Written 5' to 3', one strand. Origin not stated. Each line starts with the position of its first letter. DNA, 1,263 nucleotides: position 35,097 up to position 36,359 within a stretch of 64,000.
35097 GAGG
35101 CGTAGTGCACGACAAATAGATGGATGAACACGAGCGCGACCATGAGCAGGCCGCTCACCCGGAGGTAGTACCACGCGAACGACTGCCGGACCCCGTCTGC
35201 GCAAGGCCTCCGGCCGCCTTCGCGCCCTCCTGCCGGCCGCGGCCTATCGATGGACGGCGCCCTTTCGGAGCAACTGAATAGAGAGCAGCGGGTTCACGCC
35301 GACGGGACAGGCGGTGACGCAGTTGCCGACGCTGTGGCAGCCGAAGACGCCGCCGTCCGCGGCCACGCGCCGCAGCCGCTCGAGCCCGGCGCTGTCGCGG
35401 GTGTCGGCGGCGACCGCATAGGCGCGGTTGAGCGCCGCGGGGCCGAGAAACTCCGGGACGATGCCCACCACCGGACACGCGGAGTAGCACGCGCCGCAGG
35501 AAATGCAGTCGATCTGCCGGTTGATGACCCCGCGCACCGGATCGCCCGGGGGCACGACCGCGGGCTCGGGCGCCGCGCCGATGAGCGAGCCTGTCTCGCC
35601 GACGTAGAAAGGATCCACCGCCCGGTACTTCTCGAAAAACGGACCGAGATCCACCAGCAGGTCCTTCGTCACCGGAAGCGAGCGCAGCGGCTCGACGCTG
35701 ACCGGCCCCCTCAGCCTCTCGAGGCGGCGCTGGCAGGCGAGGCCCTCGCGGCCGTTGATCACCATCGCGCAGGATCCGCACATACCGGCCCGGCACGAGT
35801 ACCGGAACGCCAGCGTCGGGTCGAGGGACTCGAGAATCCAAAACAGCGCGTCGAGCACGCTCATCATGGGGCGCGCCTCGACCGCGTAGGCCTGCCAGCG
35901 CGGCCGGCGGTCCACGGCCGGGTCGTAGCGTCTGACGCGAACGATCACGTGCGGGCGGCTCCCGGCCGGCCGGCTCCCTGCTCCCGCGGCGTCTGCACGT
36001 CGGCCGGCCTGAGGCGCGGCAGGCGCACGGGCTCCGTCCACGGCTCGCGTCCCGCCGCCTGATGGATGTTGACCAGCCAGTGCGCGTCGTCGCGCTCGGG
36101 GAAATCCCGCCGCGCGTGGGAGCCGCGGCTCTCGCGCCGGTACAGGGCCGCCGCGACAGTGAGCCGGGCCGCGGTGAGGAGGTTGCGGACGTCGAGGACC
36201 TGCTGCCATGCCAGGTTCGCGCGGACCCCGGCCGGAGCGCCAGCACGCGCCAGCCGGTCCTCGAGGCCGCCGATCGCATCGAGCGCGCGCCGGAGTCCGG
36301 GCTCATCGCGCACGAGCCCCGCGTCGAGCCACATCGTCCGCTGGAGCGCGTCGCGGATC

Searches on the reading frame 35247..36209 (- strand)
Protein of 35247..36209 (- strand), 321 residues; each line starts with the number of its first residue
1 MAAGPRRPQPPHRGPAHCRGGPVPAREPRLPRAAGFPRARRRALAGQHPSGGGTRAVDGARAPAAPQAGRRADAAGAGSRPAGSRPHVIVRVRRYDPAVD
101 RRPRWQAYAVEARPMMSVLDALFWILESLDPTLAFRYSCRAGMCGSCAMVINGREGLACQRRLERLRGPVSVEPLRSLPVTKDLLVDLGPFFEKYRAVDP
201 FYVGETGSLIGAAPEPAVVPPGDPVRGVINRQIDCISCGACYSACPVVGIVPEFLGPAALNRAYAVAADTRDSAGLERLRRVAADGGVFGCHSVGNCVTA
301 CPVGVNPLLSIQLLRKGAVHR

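Call 63: search_protein_families(library=pfam, proteins=[window:35247-36209:-], max_evalue=0.01)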
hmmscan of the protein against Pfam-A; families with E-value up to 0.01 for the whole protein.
window:35247-36209:- (321 aa): 12 families
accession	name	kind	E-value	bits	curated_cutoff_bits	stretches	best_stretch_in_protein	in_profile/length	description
PF13085.11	Fer2_3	-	6.4e-32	110.2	27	1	90-192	2-106/107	2Fe-2S iron-sulfur cluster binding domain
PF13183.11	Fer4_8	-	1.3e-10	42.1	27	1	234-305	4-68/68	4Fe-4S dicluster domain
PF13237.11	Fer4_10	-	4.4e-10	39.8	25.5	1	231-302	5-53/53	4Fe-4S dicluster domain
PF13534.11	Fer4_17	-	2.5e-07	31.6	22.2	1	235-305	2-60/61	4Fe-4S dicluster domain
PF12838.12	Fer4_7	-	8.2e-07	29.8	27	1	235-305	2-52/52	4Fe-4S dicluster domain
PF13187.11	Fer4_9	-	1.8e-06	28.3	27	1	228-247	25-49/52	4Fe-4S dicluster domain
PF13484.11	Fer4_16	-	1.9e-06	29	30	1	235-303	2-65/66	4Fe-4S double cluster binding domain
PF00111.32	Fer2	-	0.00037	20.8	21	1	131-160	27-73/77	2Fe-2S iron-sulfur cluster binding domain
PF13746.11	Fer4_18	-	0.00053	20.6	27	0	232-247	82-97/114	4Fe-4S dicluster domain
PF00037.32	Fer4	-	0.0024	18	21.1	1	234-248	7-21/24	4Fe-4S binding domain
PF12797.12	Fer4_2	-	0.0026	18.1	24.5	1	234-247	9-22/22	4Fe-4S binding domain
PF12800.12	Fer4_4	-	0.0082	16.9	24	1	235-247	4-16/17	4Fe-4S binding domain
